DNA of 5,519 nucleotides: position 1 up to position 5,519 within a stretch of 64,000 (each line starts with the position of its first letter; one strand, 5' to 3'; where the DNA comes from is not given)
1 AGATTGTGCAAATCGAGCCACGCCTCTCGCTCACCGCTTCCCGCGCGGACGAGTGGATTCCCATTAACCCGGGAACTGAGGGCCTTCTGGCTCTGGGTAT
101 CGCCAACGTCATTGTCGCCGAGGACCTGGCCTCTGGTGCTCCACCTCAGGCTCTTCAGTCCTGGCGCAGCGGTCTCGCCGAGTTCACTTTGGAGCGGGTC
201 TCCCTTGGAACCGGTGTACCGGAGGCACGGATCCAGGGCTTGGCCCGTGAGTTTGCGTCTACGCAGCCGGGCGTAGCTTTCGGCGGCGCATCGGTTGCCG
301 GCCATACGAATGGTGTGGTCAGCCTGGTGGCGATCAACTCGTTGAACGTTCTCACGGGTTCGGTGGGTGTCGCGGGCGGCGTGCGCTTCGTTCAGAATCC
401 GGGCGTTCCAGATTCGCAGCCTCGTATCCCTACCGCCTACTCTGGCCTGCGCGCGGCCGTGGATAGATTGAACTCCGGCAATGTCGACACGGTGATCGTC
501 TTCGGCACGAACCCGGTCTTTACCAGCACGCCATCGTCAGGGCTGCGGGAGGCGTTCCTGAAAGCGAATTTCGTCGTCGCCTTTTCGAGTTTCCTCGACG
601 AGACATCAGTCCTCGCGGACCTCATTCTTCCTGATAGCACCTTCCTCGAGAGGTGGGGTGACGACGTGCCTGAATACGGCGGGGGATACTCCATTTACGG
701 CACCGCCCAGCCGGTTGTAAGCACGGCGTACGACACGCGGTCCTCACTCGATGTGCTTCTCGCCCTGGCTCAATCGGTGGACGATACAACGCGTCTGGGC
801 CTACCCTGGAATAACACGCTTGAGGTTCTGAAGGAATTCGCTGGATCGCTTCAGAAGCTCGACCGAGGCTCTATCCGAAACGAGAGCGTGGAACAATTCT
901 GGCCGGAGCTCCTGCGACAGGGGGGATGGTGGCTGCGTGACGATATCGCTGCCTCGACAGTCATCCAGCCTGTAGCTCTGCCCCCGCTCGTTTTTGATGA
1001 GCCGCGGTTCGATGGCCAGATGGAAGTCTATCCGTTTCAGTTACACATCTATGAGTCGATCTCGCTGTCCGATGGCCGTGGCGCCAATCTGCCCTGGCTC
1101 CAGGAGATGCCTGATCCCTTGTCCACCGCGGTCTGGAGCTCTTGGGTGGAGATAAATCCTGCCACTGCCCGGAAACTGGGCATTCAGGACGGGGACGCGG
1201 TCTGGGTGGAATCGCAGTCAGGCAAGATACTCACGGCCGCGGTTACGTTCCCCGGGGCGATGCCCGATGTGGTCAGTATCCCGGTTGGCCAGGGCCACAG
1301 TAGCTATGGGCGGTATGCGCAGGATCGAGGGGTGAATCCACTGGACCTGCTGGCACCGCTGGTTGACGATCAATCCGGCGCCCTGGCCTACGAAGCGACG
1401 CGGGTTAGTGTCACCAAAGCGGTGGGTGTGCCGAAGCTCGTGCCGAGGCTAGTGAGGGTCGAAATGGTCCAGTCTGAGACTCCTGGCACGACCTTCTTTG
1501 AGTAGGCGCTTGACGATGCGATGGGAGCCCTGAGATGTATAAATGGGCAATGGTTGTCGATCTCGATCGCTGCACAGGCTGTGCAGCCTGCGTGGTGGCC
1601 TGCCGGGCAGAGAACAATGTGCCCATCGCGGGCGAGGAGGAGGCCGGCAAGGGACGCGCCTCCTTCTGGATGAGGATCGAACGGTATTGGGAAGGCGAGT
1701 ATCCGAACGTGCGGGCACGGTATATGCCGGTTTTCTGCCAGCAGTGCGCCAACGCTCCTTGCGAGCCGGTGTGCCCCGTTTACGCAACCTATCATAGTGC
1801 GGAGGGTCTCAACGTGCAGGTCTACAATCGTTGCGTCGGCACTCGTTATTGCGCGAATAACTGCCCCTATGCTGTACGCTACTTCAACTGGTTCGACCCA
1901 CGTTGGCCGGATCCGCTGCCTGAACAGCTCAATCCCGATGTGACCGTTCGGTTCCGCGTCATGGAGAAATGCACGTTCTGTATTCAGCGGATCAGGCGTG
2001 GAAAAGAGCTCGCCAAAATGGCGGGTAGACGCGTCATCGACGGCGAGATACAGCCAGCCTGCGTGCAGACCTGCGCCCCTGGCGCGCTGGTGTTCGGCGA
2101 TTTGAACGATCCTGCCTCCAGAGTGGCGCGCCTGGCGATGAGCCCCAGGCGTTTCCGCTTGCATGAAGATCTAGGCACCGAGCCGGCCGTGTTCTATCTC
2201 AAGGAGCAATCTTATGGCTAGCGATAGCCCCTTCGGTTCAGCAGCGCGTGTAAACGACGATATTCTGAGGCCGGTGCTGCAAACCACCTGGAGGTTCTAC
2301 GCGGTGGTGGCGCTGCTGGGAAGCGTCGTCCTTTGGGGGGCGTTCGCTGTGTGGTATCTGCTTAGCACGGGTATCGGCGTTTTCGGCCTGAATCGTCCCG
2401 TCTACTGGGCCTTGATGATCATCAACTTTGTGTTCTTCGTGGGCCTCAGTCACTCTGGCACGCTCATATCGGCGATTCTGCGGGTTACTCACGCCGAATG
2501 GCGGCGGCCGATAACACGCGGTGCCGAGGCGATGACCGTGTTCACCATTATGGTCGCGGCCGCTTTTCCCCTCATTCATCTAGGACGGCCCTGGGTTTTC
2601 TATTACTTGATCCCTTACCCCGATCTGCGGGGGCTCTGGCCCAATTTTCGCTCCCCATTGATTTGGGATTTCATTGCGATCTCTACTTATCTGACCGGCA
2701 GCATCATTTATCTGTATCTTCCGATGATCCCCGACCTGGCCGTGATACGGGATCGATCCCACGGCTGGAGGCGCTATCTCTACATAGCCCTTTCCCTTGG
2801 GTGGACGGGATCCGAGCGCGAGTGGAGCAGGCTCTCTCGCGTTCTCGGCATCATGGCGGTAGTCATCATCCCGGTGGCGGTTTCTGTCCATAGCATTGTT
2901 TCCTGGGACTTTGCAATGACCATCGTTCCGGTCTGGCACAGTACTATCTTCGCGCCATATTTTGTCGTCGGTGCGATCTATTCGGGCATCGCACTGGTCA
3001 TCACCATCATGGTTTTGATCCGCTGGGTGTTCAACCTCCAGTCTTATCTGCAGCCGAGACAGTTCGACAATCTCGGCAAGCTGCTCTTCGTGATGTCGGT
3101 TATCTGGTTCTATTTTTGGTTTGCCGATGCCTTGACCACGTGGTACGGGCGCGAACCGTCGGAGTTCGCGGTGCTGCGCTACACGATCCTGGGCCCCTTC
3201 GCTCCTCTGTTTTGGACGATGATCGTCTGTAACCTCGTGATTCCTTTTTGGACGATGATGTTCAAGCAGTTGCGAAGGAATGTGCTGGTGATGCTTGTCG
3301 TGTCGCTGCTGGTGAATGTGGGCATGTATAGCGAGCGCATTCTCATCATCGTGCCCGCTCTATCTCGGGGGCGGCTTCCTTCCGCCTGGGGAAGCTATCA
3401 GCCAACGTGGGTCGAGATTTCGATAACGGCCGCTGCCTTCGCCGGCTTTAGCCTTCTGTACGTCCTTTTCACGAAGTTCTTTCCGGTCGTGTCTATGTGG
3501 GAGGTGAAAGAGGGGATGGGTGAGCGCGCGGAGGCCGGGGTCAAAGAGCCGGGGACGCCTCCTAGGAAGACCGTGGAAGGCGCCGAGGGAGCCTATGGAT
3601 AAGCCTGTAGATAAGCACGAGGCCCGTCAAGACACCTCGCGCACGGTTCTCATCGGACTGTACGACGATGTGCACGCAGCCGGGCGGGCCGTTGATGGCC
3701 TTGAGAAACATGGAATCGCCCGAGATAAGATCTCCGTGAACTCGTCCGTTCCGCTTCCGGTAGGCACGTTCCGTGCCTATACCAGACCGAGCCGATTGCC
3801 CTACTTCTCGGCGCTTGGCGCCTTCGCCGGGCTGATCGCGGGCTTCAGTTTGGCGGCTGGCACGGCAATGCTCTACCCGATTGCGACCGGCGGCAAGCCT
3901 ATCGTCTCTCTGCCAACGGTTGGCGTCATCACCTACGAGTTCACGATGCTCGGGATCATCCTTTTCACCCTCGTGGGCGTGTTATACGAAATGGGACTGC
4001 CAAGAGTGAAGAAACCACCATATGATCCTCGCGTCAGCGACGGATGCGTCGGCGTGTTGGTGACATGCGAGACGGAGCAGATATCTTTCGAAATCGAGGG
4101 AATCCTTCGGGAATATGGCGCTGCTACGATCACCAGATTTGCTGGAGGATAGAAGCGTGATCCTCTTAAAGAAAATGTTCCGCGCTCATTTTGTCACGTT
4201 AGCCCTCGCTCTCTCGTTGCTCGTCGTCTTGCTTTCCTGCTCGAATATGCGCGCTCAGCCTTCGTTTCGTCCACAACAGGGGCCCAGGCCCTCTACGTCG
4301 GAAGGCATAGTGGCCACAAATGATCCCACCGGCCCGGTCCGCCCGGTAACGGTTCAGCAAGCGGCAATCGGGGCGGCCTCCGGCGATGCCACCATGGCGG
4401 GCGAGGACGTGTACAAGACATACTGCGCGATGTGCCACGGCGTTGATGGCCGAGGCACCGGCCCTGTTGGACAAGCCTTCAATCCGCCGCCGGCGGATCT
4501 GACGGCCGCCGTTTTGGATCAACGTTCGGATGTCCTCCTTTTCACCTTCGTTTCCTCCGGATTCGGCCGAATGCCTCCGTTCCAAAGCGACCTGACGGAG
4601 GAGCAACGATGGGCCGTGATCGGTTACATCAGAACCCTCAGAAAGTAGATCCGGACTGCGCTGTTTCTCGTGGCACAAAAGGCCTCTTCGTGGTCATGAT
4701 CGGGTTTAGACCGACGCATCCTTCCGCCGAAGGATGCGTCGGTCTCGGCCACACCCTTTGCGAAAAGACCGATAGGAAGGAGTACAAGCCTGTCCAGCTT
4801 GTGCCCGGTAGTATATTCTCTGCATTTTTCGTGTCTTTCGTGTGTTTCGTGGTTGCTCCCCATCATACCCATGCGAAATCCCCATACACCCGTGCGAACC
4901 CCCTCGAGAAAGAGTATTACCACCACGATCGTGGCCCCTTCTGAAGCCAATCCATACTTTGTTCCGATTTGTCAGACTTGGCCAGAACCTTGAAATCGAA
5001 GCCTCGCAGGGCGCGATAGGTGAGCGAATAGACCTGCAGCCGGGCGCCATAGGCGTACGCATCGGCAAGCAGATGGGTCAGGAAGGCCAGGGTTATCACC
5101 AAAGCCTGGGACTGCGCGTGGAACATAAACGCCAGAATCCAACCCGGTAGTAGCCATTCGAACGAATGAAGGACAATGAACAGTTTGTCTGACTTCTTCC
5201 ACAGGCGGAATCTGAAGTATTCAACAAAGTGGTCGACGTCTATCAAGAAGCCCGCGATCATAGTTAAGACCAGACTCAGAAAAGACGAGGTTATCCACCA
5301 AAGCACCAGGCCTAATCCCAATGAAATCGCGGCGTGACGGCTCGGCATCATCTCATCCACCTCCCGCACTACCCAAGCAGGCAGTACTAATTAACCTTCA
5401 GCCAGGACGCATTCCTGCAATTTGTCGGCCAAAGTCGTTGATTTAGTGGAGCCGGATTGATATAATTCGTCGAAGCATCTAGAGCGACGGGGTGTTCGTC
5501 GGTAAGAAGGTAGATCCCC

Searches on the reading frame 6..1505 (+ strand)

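Call 10: search_protein_families(library=pfam, proteins=[window:6-1505:+])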
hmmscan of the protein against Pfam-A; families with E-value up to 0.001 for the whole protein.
window:6-1505:+ (499 aa): 2 families
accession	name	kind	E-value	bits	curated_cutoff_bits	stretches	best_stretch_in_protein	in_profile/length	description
PF00384.28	Molybdopterin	-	6.1e-18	65.4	24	1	3-256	143-352/353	Molybdopterin oxidoreductase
PF01568.27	Molydop_binding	-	7.5e-15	55.4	26.8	1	379-463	30-107/110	Molydopterin dinucleotide binding domain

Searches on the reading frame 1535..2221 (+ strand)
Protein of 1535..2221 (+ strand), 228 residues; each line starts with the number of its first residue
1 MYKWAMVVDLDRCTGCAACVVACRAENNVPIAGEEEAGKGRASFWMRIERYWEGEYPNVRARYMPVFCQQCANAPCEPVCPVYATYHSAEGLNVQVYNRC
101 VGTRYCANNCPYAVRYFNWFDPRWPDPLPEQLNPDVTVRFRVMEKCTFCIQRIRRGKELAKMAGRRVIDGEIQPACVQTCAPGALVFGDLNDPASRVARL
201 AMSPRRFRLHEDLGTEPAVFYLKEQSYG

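Call 10: search_protein_families(library=pfam, proteins=[window:1535-2221:+])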
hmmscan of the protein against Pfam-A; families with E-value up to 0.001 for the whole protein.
window:1535-2221:+ (228 aa): 7 families
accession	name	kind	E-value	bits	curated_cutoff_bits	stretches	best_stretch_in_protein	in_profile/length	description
PF13247.11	Fer4_11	-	7.3e-11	42.6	26.2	1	61-119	3-63/100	4Fe-4S dicluster domain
PF12838.12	Fer4_7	-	2.1e-10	41.4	27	1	12-82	1-50/52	4Fe-4S dicluster domain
PF12797.12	Fer4_2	-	5e-06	26.6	24.5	1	4-24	1-21/22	4Fe-4S binding domain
PF13237.11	Fer4_10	-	3.4e-05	24.1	25.5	0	6-81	2-53/53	4Fe-4S dicluster domain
PF12837.12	Fer4_6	-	0.00027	21.2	25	1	6-24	2-20/24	4Fe-4S binding domain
PF00037.32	Fer4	-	0.00032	20.8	21.1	1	7-23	2-18/24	4Fe-4S binding domain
PF13187.11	Fer4_9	-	0.00037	20.9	27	0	12-82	1-49/52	4Fe-4S dicluster domain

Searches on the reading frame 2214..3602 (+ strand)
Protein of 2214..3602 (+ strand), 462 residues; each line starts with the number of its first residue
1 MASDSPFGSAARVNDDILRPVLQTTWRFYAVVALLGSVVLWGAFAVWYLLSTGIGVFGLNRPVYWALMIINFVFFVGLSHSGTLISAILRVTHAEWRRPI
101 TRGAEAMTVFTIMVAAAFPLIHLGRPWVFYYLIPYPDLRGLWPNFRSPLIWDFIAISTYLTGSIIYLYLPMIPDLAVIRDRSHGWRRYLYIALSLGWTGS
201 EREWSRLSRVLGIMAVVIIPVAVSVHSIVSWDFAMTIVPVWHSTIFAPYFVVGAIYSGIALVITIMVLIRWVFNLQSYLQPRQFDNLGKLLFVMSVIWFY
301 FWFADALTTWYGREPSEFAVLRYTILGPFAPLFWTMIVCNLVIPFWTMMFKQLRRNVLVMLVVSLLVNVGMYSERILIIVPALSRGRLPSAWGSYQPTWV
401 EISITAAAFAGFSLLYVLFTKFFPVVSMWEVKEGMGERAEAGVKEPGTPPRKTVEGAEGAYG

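Call 10: search_protein_families(library=pfam, proteins=[window:2214-3602:+])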
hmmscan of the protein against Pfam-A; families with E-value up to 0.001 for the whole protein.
window:2214-3602:+ (462 aa): 1 family
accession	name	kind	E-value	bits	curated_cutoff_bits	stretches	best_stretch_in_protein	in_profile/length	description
PF03916.19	NrfD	-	2.5e-27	96.8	25.8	1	58-383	4-309/313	Polysulphide reductase, NrfD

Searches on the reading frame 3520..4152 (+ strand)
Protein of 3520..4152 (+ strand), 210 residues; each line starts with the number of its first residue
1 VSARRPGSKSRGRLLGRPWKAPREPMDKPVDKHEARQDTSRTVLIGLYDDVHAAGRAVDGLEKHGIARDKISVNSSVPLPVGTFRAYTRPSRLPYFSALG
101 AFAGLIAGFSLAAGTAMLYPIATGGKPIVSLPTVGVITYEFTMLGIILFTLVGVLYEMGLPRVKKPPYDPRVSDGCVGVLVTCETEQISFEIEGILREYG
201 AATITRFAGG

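Call 10: search_protein_families(library=pfam, proteins=[window:3520-4152:+])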
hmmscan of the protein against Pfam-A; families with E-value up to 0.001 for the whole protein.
window:3520-4152:+ (210 aa): 1 family
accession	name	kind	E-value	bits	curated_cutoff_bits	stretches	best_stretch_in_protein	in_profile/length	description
PF11821.13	ActD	-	2e-26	93.1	25.7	1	43-205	2-169/170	Alternative complex III, ActD subunit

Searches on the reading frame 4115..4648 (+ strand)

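Call 10: search_protein_families(library=pfam, proteins=[window:4115-4648:+])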
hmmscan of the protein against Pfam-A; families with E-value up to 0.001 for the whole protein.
window:4115-4648:+ (177 aa): 2 families
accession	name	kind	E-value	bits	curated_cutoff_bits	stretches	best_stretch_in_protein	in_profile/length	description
PF13442.11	Cytochrome_CBB3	-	3e-14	53.5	27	1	92-172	2-68/68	Cytochrome C oxidase, cbb3-type, subunit III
PF00034.26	Cytochrom_C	-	1.2e-10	43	21.3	1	95-175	3-89/90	Cytochrome c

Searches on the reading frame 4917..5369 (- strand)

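Call 61: search_protein_families(library=pfam, proteins=[window:4917-5369:-], max_evalue=0.1)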
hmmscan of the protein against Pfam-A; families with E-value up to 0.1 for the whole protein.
window:4917-5369:- (150 aa): 2 families
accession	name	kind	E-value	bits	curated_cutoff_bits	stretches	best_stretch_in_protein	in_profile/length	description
PF19617.4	DUF6122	-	3.7e-05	24.6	27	1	17-104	14-96/102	Family of unknown function (DUF6122)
PF04307.19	YdjM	-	0.0016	18.4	29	1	7-107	1-111/176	YdjM inner membrane protein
